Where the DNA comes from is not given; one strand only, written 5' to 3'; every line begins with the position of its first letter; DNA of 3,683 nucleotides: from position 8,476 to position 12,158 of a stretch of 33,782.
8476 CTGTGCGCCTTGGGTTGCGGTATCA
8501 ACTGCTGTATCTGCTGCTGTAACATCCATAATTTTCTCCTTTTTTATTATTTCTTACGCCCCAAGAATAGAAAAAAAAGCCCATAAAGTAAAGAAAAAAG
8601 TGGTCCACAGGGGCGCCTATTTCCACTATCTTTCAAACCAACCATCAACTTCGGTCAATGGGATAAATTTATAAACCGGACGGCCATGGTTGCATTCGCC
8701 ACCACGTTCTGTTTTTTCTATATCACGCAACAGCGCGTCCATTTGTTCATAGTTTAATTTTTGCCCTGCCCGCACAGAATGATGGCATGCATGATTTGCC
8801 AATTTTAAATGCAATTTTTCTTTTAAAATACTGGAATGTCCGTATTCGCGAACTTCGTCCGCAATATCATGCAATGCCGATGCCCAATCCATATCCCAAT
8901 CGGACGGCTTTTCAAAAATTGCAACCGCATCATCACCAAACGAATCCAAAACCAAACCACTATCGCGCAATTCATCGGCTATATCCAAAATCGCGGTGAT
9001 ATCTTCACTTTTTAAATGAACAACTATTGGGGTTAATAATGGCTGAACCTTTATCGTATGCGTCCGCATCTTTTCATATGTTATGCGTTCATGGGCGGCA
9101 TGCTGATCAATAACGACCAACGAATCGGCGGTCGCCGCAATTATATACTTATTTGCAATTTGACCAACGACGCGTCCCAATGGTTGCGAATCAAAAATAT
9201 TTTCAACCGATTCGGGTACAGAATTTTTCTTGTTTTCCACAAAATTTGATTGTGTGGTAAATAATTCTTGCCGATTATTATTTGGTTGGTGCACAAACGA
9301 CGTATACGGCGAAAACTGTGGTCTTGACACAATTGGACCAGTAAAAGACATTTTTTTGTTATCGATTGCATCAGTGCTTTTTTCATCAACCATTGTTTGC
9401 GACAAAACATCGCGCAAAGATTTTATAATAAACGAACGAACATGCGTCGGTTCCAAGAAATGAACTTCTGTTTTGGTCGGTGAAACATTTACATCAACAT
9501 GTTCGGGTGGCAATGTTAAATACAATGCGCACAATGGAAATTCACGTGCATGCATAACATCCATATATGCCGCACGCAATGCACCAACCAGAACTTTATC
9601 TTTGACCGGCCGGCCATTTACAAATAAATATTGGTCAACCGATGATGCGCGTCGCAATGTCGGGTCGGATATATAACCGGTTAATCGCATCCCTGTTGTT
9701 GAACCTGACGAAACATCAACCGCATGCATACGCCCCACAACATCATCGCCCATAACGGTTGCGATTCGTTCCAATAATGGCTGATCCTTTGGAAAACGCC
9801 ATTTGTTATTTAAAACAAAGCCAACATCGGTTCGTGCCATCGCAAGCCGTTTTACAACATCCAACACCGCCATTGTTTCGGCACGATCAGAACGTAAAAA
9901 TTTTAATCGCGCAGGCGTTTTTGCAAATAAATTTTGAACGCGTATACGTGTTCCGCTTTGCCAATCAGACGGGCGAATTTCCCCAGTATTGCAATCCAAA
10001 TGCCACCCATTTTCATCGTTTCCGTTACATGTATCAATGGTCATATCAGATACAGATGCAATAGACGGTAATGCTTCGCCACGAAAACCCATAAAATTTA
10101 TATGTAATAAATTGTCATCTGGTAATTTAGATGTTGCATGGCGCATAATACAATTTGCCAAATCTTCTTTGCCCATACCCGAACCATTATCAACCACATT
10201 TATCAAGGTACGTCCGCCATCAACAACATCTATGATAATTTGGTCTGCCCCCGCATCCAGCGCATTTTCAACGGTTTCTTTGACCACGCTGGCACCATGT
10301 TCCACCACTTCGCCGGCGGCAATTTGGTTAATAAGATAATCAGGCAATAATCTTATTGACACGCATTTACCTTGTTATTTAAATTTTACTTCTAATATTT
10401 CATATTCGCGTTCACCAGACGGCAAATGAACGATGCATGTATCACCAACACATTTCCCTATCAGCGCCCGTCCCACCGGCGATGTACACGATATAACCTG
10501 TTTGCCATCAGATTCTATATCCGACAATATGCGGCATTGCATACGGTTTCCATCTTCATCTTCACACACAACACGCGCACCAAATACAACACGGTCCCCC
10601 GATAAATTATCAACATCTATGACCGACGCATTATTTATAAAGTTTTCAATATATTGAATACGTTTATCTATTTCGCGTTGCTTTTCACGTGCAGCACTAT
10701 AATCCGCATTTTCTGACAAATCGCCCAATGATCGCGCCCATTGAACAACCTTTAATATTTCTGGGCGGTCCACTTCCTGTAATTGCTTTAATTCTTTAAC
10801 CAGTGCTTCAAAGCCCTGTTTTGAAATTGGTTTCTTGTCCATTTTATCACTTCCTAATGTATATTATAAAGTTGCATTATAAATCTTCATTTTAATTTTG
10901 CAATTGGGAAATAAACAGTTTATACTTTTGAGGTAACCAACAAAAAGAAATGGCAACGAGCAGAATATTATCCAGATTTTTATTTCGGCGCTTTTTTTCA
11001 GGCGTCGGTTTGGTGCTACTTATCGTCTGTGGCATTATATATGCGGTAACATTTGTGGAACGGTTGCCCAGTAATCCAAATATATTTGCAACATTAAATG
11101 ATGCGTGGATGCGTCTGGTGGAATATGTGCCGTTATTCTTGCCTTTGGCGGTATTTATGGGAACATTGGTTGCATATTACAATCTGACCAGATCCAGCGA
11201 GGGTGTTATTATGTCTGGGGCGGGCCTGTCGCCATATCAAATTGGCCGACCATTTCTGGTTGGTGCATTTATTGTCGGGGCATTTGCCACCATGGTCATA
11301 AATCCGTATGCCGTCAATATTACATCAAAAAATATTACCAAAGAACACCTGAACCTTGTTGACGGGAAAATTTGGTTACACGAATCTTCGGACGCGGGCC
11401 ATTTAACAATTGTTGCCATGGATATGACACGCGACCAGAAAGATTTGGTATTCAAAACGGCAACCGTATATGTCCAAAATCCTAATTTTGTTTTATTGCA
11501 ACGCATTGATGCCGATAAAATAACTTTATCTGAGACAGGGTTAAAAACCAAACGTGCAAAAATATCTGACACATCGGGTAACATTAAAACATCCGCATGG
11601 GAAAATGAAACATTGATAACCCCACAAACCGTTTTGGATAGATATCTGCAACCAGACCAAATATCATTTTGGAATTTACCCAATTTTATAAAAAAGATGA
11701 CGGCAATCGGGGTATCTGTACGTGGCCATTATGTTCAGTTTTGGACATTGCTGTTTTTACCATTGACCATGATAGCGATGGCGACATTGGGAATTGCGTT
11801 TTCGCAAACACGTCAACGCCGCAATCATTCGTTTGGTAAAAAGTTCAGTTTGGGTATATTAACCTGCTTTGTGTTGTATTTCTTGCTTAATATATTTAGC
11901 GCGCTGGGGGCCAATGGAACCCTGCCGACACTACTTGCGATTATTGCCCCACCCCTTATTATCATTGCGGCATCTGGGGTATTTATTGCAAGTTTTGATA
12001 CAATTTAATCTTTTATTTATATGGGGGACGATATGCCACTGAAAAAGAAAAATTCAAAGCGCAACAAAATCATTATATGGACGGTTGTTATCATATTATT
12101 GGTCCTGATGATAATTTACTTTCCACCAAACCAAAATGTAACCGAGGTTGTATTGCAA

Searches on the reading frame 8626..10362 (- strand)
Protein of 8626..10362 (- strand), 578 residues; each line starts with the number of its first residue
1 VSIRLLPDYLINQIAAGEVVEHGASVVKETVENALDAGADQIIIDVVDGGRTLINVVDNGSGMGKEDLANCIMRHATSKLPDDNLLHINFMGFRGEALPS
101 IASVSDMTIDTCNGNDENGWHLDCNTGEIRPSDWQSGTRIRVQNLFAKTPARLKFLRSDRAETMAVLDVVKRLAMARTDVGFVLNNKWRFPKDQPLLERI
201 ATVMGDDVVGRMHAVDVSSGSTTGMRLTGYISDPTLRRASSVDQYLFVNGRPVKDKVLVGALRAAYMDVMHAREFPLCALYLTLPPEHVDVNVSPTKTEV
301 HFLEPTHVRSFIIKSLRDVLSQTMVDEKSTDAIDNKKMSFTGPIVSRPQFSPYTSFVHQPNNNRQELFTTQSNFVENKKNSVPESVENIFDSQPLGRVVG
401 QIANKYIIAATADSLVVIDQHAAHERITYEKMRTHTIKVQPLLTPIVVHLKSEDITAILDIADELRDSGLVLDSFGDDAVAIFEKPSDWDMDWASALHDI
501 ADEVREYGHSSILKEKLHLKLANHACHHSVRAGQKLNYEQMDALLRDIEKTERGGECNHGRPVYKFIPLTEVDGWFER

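Call 59: search_protein_families(library=pfam, proteins=[window:8626-10362:-], max_evalue=0.00001)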
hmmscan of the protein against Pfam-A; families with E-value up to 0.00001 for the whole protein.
window:8626-10362:- (578 aa): 3 families
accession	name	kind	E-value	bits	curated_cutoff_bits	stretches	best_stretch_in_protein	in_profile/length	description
PF01119.25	DNA_mis_repair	-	1.5e-33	115.3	26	1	200-320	1-118/119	DNA mismatch repair protein, C-terminal domain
PF08676.16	MutL_C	-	7.8e-32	110.4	25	1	399-536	1-142/142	MutL C terminal dimerisation domain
PF13589.12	HATPase_c_3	-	3.4e-09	37.3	25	1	25-124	5-105/137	Histidine kinase-, DNA gyrase B-, and HSP90-like ATPase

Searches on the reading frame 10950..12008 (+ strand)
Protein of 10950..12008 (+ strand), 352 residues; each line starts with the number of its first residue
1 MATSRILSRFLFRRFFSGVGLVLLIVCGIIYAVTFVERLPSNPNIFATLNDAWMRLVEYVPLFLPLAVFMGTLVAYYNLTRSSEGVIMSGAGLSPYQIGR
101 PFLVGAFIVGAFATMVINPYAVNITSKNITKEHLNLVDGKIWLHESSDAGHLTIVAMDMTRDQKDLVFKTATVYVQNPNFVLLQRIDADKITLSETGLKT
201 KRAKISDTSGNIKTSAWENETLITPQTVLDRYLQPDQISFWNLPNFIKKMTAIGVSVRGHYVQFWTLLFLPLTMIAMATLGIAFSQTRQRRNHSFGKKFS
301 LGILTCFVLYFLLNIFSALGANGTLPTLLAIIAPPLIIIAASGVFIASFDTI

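Call 59: search_protein_families(library=pfam, proteins=[window:10950-12008:+], max_evalue=0.00001)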
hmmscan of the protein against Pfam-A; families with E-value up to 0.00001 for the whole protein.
window:10950-12008:+ (352 aa): 1 family
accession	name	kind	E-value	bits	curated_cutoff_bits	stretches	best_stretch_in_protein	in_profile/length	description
PF03739.19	LptF_LptG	-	1.8e-44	152.7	27.9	1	9-344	1-349/353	Lipopolysaccharide export system permease LptF/LptG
